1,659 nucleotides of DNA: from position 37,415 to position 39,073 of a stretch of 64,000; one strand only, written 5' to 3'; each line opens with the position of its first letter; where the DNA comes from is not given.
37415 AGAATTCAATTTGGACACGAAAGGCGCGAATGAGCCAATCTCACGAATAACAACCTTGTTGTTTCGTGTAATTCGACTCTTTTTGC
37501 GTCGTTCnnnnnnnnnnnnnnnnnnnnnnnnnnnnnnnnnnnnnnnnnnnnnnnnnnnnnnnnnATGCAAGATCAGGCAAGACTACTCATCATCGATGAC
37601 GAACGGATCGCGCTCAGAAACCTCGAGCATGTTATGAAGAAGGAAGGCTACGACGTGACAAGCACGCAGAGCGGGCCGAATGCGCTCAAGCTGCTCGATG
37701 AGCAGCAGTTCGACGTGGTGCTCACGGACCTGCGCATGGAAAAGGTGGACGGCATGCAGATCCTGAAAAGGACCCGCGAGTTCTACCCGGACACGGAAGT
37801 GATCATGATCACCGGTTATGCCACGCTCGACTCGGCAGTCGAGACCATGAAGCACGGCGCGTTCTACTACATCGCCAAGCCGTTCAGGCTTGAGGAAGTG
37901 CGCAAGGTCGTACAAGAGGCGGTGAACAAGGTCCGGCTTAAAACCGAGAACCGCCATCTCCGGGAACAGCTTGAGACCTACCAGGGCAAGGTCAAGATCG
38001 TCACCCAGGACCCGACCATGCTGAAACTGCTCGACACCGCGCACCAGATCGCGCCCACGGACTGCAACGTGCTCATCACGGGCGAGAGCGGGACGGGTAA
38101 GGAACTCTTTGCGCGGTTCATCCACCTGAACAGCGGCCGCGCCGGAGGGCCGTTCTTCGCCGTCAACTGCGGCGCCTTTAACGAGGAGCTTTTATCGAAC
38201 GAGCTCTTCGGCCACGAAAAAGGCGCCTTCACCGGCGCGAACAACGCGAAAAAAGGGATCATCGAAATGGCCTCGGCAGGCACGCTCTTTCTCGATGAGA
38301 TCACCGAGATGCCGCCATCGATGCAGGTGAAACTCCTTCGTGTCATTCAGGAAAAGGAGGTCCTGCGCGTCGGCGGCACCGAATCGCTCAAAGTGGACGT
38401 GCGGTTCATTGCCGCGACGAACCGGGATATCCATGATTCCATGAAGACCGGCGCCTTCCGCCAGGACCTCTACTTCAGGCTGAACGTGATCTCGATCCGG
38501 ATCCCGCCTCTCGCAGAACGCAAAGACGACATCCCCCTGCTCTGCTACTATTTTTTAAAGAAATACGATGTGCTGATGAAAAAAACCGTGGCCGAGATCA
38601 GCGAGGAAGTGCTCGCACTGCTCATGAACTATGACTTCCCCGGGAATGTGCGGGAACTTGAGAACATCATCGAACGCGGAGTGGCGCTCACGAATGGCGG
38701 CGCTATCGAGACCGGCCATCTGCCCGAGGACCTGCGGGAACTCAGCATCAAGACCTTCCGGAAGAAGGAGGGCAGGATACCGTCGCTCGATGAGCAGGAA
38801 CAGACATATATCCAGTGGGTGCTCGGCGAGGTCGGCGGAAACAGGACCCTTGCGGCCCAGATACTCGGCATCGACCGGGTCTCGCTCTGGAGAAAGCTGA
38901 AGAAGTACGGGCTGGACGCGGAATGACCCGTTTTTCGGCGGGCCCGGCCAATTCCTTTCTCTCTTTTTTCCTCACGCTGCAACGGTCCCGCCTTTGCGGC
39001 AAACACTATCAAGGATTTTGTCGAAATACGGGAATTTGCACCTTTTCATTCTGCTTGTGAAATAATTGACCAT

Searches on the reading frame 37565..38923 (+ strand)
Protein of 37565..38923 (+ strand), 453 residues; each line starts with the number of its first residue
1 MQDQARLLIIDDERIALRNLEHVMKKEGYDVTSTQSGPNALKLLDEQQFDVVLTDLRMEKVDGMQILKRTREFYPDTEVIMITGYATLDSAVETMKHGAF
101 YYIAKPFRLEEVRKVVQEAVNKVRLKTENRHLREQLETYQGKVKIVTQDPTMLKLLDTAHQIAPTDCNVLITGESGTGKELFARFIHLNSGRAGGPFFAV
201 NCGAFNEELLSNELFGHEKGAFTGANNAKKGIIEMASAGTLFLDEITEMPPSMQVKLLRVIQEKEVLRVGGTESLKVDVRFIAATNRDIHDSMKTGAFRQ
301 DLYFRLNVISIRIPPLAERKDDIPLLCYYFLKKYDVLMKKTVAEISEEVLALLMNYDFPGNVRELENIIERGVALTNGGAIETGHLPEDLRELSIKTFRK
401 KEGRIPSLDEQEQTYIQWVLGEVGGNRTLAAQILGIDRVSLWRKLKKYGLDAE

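Call 47: search_protein_families(library=pfam, proteins=[window:37565-38923:+], max_evalue=0.001)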
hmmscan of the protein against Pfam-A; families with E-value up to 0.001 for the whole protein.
window:37565-38923:+ (453 aa): 8 families
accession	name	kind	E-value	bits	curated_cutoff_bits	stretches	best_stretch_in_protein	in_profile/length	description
PF00158.32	Sigma54_activat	-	6.4e-70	234.6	20.2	1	145-311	1-167/168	Sigma-54 interaction domain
PF00072.30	Response_reg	-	1.2e-29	103.1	30.2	1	8-116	2-110/111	Response regulator receiver domain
PF25601.1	AAA_lid_14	-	3.2e-25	88.2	27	1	318-395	2-79/87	AAA+ ATPase lid domain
PF14532.12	Sigma54_activ_2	-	3.2e-21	76.5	25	1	152-316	7-138/138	Sigma-54 interaction domain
PF02954.25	HTH_8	-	1.3e-11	44.5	22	1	408-448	2-42/42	Bacterial regulatory protein, Fis family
PF07728.20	AAA_5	-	2.3e-09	37.8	22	1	168-288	1-124/139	AAA domain (dynein-related subfamily)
PF01078.27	Mg_chelatase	-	1e-05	25.5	20.3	0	224-286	93-157/207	Magnesium chelatase, subunit ChlI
PF00004.35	AAA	-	2.2e-05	25.4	21.2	1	169-292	1-113/131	ATPase family associated with various cellular activities (AAA)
